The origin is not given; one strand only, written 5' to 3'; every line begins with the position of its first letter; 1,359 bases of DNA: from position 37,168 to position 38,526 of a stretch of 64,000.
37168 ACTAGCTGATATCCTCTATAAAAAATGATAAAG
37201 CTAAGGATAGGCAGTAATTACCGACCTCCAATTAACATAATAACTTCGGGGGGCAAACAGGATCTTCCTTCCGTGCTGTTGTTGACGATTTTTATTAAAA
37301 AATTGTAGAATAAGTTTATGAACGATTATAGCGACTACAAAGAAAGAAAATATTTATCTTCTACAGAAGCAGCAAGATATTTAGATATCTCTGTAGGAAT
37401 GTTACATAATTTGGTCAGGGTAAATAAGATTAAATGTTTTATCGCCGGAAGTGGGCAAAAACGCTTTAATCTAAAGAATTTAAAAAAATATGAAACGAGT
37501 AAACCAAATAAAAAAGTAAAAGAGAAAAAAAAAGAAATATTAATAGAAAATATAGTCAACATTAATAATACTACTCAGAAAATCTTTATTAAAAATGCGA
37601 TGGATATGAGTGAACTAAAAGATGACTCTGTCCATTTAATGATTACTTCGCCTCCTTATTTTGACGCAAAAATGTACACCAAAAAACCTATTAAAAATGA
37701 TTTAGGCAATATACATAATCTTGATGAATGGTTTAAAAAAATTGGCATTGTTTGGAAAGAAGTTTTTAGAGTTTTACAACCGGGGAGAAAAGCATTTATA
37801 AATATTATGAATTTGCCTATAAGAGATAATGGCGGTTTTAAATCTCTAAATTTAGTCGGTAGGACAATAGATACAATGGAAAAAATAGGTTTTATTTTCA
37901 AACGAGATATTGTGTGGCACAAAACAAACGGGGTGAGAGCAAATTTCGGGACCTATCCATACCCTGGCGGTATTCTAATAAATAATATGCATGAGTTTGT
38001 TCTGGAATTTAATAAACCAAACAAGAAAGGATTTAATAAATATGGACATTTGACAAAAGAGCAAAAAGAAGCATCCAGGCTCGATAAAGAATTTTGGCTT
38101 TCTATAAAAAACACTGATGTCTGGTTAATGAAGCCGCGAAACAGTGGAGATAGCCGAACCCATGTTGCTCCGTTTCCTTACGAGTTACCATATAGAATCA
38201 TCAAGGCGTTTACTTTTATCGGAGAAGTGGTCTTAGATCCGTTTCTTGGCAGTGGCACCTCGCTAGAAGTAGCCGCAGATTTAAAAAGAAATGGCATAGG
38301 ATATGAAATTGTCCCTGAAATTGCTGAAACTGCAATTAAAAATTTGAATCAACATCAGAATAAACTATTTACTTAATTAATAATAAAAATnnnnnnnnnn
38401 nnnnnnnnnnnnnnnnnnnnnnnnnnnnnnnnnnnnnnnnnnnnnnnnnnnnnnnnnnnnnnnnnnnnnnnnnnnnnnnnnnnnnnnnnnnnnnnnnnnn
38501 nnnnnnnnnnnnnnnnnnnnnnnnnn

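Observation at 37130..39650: AT-rich island beside tRNA-Ala: HTH-fused beta-class DNA methyltransferase plus an unknown 374-aa partner (candidate novel R-M or defence pair)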

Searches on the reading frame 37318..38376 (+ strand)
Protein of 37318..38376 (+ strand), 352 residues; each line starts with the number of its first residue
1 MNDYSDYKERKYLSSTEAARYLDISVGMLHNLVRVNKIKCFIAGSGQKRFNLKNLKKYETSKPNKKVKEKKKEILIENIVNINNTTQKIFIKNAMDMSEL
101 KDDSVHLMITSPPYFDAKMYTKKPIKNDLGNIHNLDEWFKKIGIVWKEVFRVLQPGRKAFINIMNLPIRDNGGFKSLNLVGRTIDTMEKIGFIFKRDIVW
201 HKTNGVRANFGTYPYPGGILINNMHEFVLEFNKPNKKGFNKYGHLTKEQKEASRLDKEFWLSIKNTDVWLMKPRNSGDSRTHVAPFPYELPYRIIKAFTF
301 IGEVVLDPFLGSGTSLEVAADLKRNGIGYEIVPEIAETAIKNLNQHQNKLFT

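Call 4: search_protein_families(library=pfam, proteins=[window:37318-38376:+], max_evalue=1)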
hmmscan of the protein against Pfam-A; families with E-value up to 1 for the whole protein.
window:37318-38376:+ (352 aa): 4 families
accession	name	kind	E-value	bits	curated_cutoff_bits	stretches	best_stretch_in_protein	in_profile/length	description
PF01555.25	N6_N4_Mtase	-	7.6e-41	140.9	26.7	1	105-340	1-220/221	DNA methylase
PF12728.13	HTH_17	-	1.4e-05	25.7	27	1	12-59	1-47/51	Helix-turn-helix domain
PF01170.24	UPF0020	-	0.044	13.9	22.3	0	81-116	95-133/197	RMKL-like, methyltransferase domain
PF17262.7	Cas6b_C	-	0.44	11.2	39.4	1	50-107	18-76/114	Cas6b C-terminal domain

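Call 5: search_protein_families(library=ncbifam, proteins=[window:37318-38376:+], max_evalue=1)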
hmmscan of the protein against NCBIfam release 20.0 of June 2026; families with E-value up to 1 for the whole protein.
window:37318-38376:+ (352 aa): 5 families
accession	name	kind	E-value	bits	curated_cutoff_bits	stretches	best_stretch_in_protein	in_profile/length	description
NF050803.1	DnaMtaseCcrMCaul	equivalog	2e-15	56.6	830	1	92-346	9-250/350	adenine-specific DNA-methyltransferase CcrM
NF008572.0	PRK11524.1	equivalog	3e-10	39.7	292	2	282-346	195-259/294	adenine-specific DNA-methyltransferase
NF010253.0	PRK13699.1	subfamily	6.2e-08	32.6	244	2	280-347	142-209/226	DNA methyltransferase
TIGR01764.1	excise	domain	0.011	16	28.8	1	12-58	1-46/49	excisionase family DNA-binding protein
TIGR01177.1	TIGR01177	hypoth_equivalog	0.016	14.5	316.55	1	302-347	183-228/330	TIGR01177 family methyltransferase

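Call 6: search_protein_families(library=padloc, proteins=[window:37318-38376:+], max_evalue=1)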
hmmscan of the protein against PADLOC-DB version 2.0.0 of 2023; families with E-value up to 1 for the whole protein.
window:37318-38376:+ (352 aa): 59 families (the best 25 are shown)
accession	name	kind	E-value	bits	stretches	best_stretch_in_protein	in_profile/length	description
PDLC03353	MTase_II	-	1.8e-56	189.6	1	81-351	4-258/260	Type II methyltransferase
PDLC03350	MTase_II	-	3.9e-55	185.5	1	68-349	39-301/312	Type II methyltransferase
PDLC03259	MTase_II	-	1.5e-41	140.7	1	85-344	2-256/423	Type II methyltransferase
PDLC03283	MTase_II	-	2.2e-37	127.1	1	84-345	2-273/352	Type II methyltransferase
PDLC03387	MTase_II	-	6.5e-32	108.8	2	185-346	133-278/289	Type II methyltransferase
PDLC03371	MTase_II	-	2.5e-27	94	1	83-349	7-258/260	Type II methyltransferase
PDLC03246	MTase_II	-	4e-24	83.4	1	56-332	88-355/376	Type II methyltransferase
PDLC03351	MTase_II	-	9.1e-20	69.1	2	264-351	107-196/348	Type II methyltransferase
PDLC03363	MTase_II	-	3.9e-19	67.1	3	271-346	46-121/294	Type II methyltransferase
PDLC03276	MTase_II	-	6.8e-19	66.4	1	51-341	116-398/404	Type II methyltransferase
PDLC03260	MTase_II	-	1e-18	65.4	2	252-344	218-308/349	Type II methyltransferase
PDLC03299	MTase_II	-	1.4e-18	65.4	1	82-344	10-258/296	Type II methyltransferase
PDLC03309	MTase_II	-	3.3e-17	60.4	2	182-349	203-349/353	Type II methyltransferase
PDLC03216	MTase_II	-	1.3e-16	58.6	1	84-347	9-259/364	Type II methyltransferase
PDLC03230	MTase_II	-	1.4e-16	58.8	1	86-343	35-282/360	Type II methyltransferase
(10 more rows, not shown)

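Call 7: search_protein_families(library=phrogs, proteins=[window:37318-38376:+], max_evalue=1)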
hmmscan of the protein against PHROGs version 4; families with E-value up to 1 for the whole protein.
window:37318-38376:+ (352 aa): 16 families
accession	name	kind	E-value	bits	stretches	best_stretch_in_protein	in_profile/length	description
phrog_67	-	other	8.9e-46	158.3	1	60-350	98-350/743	DNA methyltransferase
phrog_498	-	other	1.2e-23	84.5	2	260-347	334-424/633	DNA methyltransferase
phrog_12517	-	unknown function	1.2e-14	55.2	2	67-208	147-276/316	-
phrog_6025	-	other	1.8e-12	48.3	1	87-207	12-115/192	DNA methyltransferase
phrog_3008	-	other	3.1e-11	44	1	261-347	127-215/244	DNA methyltransferase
phrog_18146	-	other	4.3e-10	40.1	2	85-122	251-291/452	DNA methyltransferase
phrog_6952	-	other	1e-08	36.2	1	239-345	66-177/181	DNA methyltransferase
phrog_16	-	DNA, RNA and nucleotide metabolism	2.4e-07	30.4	1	243-348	810-914/986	DNA helicase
phrog_18293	-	other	6.2e-05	23.9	1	281-347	45-111/119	methyltransferase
phrog_23085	-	unknown function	0.00016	22.4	1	263-346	23-108/138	-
phrog_23148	-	unknown function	0.0011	20.1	1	276-330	79-133/165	-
phrog_10183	-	other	0.0022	17.3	0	77-121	492-535/889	DNA methyltransferase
phrog_66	-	integration and excision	0.0023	18.7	1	8-78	89-159/412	excisionase and transcriptional regulator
phrog_7338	-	unknown function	0.0047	18.2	1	8-58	26-76/87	-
phrog_8769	-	other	0.013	16.4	1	299-348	9-58/71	methyltransferase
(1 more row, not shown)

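Call 10: search_solved_structures(query=window:37318-38373:+, max_evalue=0.001)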
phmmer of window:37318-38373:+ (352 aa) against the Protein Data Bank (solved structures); distinct sequences matched with E-value up to 0.001: 12.
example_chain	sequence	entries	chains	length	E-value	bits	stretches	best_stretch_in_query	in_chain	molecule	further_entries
2zie_A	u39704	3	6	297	1.1e-35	126.7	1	97-340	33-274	Putative modification methylase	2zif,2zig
8s9n_A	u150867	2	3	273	5.9e-13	52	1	279-334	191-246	DNA cytosine-N4 methyltransferase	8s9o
8s9m_A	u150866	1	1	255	7.1e-13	51.7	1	279-334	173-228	DNA cytosine-N4 methyltransferase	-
6pbd_A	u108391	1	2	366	6.7e-08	35.3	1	99-339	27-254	Modification methylase CcrMI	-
5hek_A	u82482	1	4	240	3.6e-07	32.9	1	275-345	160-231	Adenine specific DNA methyltransferase (DpnA)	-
5hfj_A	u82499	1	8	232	4.8e-07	32.5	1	275-344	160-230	Adenine specific DNA methyltransferase (DpnA)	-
1g60_A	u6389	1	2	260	4.8e-07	32.5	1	279-345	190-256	Adenine-specific Methyltransferase MboIIA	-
1nw8_A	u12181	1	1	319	2.5e-06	30.2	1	207-343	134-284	MODIFICATION METHYLASE RSRI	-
1eg2_A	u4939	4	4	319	2.5e-06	30.1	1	207-343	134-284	MODIFICATION METHYLASE RSRI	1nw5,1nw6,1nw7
9c3u_A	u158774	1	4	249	6.1e-06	28.9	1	246-336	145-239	Methyltransferase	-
8urk_A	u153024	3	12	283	8.3e-06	28.5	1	246-337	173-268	Methyltransferase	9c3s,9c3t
1boo_A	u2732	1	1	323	3.7e-05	26.3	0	280-344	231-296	PROTEIN (N-4 CYTOSINE-SPECIFIC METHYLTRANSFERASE PVU II)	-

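Call 70: find_homologous_proteins(query=window:37318-38373:+, max_evalue=1e-40)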
Query window:37318-38373:+ (352 aa): 1243 proteins with E <= 1e-40 among 3925 candidates; the best 120 are listed.
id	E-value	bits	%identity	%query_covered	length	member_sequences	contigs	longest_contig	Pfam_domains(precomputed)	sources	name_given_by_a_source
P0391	6.9e-236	800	100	100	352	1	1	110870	PF12728.14,PF01555.25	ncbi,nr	ncbi:site-specific DNA-methyltransferase [Candidatus Shapirobacteria bacterium]|nr:site-specific DNA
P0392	3.4e-196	669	83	99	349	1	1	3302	PF01555.25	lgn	-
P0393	1.5e-195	667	82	99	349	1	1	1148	PF01555.25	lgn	-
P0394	2.9e-194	663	82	99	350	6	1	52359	PF12728.14,PF01555.25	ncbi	ncbi:MAG: DNA methyltransferase [candidate division WOR-3 bacterium]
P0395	3.6e-190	650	79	99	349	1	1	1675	PF01555.25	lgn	-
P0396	3.9e-190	650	81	99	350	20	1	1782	PF12728.14,PF01555.25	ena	-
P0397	8.8e-189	645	80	99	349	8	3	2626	PF12728.14,PF01555.25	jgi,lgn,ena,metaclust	metaclust:\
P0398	3.5e-187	640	80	99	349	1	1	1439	PF12728.14,PF01555.25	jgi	-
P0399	4.4e-187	639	78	99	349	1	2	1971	PF12728.14,PF01555.25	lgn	-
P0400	1.1e-185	635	78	99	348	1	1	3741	PF01555.25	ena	-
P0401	5.4e-185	633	79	99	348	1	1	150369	PF12728.14,PF01555.25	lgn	-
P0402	2.7e-184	630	77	98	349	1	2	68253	PF12728.14,PF01555.25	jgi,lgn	-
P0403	1.9e-182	624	76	99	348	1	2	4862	PF12728.14,PF01555.25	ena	-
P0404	2.8e-182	624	76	100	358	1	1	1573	PF12728.14,PF01555.25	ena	-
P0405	4.3e-182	623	77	99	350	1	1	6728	PF12728.14,PF01555.25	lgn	-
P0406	6.8e-182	622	76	99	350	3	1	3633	PF01555.25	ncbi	-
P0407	7.3e-182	622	78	99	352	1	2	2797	PF01555.25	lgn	-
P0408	5.2e-181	619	78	99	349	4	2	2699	PF12728.14,PF01555.25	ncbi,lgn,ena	-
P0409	8.2e-181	619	76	98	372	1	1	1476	PF01555.25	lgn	-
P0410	1.1e-180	618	76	99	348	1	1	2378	PF01555.25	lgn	-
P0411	1.6e-180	618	76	99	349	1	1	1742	PF01555.25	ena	-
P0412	1.2e-179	615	76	99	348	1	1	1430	PF01555.25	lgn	-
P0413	1.3e-178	612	75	99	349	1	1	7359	PF12728.14,PF01555.25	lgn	-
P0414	2.8e-177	607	74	99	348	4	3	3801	PF12728.14,PF01555.25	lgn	-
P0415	7.7e-177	606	76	99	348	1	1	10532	PF01555.25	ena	-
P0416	1.5e-176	605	74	99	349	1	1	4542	PF12728.14,PF01555.25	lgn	-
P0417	1.6e-175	601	71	99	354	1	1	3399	PF01555.25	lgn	-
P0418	7.5e-173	593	74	99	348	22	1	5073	PF12728.14,PF01555.25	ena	-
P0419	1.0e-171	589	72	99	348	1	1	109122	PF01555.25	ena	-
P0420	1.4e-171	588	71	99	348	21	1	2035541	PF12728.14,PF01555.25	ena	-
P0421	3.0e-171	587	72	99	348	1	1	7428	PF01555.25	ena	-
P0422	3.6e-171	587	73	99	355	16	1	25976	PF01555.25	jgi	jgi:DNA modification methylase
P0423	5.1e-171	587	72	98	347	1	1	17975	PF12728.14,PF01555.25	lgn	-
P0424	1.0e-170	586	73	99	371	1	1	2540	PF12728.14,PF01555.25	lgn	-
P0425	1.3e-169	582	73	99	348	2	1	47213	PF12728.14,PF01555.25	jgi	-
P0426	2.3e-169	581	71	99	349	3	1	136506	PF12728.14,PF01555.25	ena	-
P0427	2.5e-169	581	71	98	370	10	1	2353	PF01555.25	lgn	-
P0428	1.7e-168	578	72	99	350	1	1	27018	PF01555.25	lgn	-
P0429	3.1e-168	578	70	98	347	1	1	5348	PF12728.14,PF01555.25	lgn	-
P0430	4.4e-168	577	71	99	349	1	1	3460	PF12728.14,PF01555.25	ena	-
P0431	4.9e-168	577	72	98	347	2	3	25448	PF12728.14,PF01555.25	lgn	-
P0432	6.1e-168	577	70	99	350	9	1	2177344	PF01555.25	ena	-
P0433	7.0e-168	576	71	99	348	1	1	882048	PF01555.25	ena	-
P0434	7.8e-168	576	72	98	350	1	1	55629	PF12728.14,PF01555.25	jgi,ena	-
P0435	3.6e-167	574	70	99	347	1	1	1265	PF01555.25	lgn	-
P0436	4.4e-167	574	72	98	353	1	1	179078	PF12728.14,PF01555.25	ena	-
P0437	4.6e-167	574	72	98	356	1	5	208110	PF12728.14,PF01555.25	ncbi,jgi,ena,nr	ncbi:MAG TPA: DNA methyltransferase [Candidatus Hydrogenedens sp.]|nr:DNA methyltransferase [Candida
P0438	4.9e-167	574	70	98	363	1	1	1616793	PF12728.14,PF01555.25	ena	-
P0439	1.7e-166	572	69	98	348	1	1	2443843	PF12728.14,PF01555.25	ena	-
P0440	2.0e-166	572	71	99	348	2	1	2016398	PF12728.14,PF01555.25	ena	-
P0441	2.7e-166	571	72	98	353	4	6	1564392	PF12728.14,PF01555.25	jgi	jgi:DNA modification methylase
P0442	3.1e-166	571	71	98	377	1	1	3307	PF12728.14,PF01555.25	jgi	-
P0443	3.3e-166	571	71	99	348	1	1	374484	PF12728.14,PF01555.25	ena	-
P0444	4.3e-166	570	71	98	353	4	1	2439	PF12728.14,PF01555.25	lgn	-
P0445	7.4e-166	570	73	98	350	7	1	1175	PF01555.25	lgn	-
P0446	7.8e-166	570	70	99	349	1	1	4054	PF01555.25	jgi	jgi:DNA modification methylase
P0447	2.6e-165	568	71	99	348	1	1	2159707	PF12728.14,PF01555.25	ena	-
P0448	2.7e-165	568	72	98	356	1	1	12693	PF12728.14,PF01555.25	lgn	-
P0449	3.2e-165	568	68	100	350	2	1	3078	PF12728.14,PF01555.25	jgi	jgi:DNA modification methylase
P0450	4.4e-165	567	70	98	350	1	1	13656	PF01555.25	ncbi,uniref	ncbi:MAG: DNA-methyltransferase [Ignavibacterium sp.]|uniref:DNA-methyltransferase n=1 Tax=Ignavibac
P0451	5.4e-165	567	72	98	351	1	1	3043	PF12728.14,PF01555.25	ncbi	ncbi:MAG: DNA methyltransferase [Candidatus Kryptonium sp.]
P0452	7.1e-165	566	71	98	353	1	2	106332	PF12728.14,PF01555.25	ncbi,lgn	-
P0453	8.0e-165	566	70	98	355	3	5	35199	PF12728.14,PF01555.25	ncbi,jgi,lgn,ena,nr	ncbi:MAG: site-specific DNA-methyltransferase [Nitrospirae bacterium]|nr:site-specific DNA-methyltra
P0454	8.3e-165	566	72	98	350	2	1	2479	PF12728.14,PF01555.25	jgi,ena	-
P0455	9.7e-165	566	71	98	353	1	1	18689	PF12728.14,PF01555.25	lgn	-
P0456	1.1e-164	566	72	98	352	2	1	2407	PF12728.14,PF01555.25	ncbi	-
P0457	1.4e-164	565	70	98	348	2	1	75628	PF01555.25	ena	-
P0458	2.0e-164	565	71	98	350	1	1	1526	PF01555.25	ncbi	-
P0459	2.1e-164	565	71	98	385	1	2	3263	PF12728.14,PF00376.30,PF01170.25,PF01555.25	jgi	-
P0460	2.6e-164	565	69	99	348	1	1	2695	PF01555.25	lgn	-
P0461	2.9e-164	564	70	99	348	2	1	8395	PF01555.25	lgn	-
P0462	4.3e-164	564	69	99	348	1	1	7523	PF12728.14,PF01555.25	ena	-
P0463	4.9e-164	564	72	98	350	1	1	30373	PF12728.14,PF01555.25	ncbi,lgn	-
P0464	5.5e-164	564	71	98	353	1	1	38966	PF12728.14,PF01555.25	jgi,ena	-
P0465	5.8e-164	563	70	98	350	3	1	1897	PF12728.14,PF01555.25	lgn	-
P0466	6.6e-164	563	71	98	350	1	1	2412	PF01555.25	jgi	-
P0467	8.3e-164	563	71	98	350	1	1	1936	PF12728.14,PF01555.25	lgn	-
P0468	8.9e-164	563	71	98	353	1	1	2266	PF12728.14,PF01555.25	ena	-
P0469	9.7e-164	563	71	98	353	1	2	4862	PF12728.14,PF01555.25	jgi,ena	-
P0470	9.9e-164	563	70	99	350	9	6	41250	PF12728.14,PF01555.25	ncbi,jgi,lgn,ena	-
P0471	1.2e-163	562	70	98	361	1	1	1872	PF01555.25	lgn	-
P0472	1.2e-163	562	71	98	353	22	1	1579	PF12728.14,PF01555.25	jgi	-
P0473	1.4e-163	562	71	98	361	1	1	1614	PF12728.14,PF01555.25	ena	-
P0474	1.5e-163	562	68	100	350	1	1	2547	PF12728.14,PF01555.25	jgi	jgi:DNA modification methylase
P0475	1.6e-163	562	70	98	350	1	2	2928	PF01555.25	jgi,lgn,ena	-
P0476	2.3e-163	561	69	99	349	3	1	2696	PF01555.25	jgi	-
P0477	3.7e-163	561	70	98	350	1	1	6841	PF12728.14,PF01555.25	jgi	-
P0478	4.4e-163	561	71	98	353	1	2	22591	PF01555.25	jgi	jgi:DNA modification methylase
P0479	4.4e-163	561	68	100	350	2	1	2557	PF12728.14,PF01555.25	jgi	jgi:DNA modification methylase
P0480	5.3e-163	560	70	98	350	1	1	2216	PF12728.14,PF01555.25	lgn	-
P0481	5.4e-163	560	69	99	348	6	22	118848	PF12728.14,PF01555.25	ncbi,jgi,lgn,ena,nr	ncbi:MAG: DNA-binding protein [Candidatus Levybacteria bacterium RIFCSPHIGHO2_12_FULL_39_39]|nr:MAG:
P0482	7.4e-163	560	70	99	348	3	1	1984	PF01555.25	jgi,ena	-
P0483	8.4e-163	560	72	99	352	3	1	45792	PF12728.14,PF01555.25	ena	-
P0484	9.1e-163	560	70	99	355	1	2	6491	PF12728.14,PF01555.25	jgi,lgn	jgi:excisionase family DNA binding protein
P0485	9.3e-163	559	69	99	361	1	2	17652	PF12728.14,PF01555.25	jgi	jgi:excisionase family DNA binding protein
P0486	1.0e-162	559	71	98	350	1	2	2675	PF12728.14,PF01555.25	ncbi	-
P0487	1.2e-162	559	70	98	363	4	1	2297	PF12728.14,PF01555.25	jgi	jgi:DNA modification methylase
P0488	1.6e-162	559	71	98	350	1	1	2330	PF12728.14,PF01555.25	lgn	-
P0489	1.6e-162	559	69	99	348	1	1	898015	PF01555.25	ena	-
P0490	1.7e-162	559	71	99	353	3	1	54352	PF12728.14,PF01555.25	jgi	jgi:DNA modification methylase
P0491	1.8e-162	558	70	98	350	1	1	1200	PF12728.14,PF01555.25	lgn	-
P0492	1.9e-162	558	70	98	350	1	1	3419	PF01555.25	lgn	-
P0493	2.1e-162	558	71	98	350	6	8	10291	PF12728.14,PF01555.25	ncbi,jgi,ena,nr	ncbi:MAG: site-specific DNA-methyltransferase [bacterium (Candidatus Stahlbacteria) CG23_combo_of_CG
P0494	2.6e-162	558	69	98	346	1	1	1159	PF01555.25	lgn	-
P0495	2.7e-162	558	70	98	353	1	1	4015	PF12728.14,PF01555.25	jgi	jgi:DNA modification methylase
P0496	2.7e-162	558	69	99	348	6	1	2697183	PF12728.14,PF01555.25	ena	-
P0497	2.9e-162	558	71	98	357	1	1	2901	PF01555.25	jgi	jgi:DNA modification methylase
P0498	3.1e-162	558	71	98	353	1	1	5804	PF01555.25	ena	-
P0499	3.6e-162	558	70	99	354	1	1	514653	PF01555.25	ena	-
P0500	3.9e-162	557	70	99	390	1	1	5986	PF12728.14,PF01555.25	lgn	-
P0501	4.4e-162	557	69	98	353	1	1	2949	PF01555.25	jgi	jgi:DNA modification methylase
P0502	4.7e-162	557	70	98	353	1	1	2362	PF12728.14,PF01555.25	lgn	-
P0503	4.9e-162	557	70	98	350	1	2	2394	PF01555.25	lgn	-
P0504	4.9e-162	557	69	98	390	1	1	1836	PF12728.14,PF01555.25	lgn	-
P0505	5.1e-162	557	69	98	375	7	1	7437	PF12728.14,PF01555.25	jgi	-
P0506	6.4e-162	557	71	98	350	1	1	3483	PF12728.14,PF01555.25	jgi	-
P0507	7.2e-162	557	70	98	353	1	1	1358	PF12728.14,PF01555.25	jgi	jgi:DNA modification methylase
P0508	9.7e-162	556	71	98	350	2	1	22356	PF01555.25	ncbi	ncbi:MAG: DNA methyltransferase [bacterium]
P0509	1.0e-161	556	69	98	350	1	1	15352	PF01555.25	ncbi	-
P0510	1.1e-161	556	70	98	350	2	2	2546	PF12728.14,PF01555.25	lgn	-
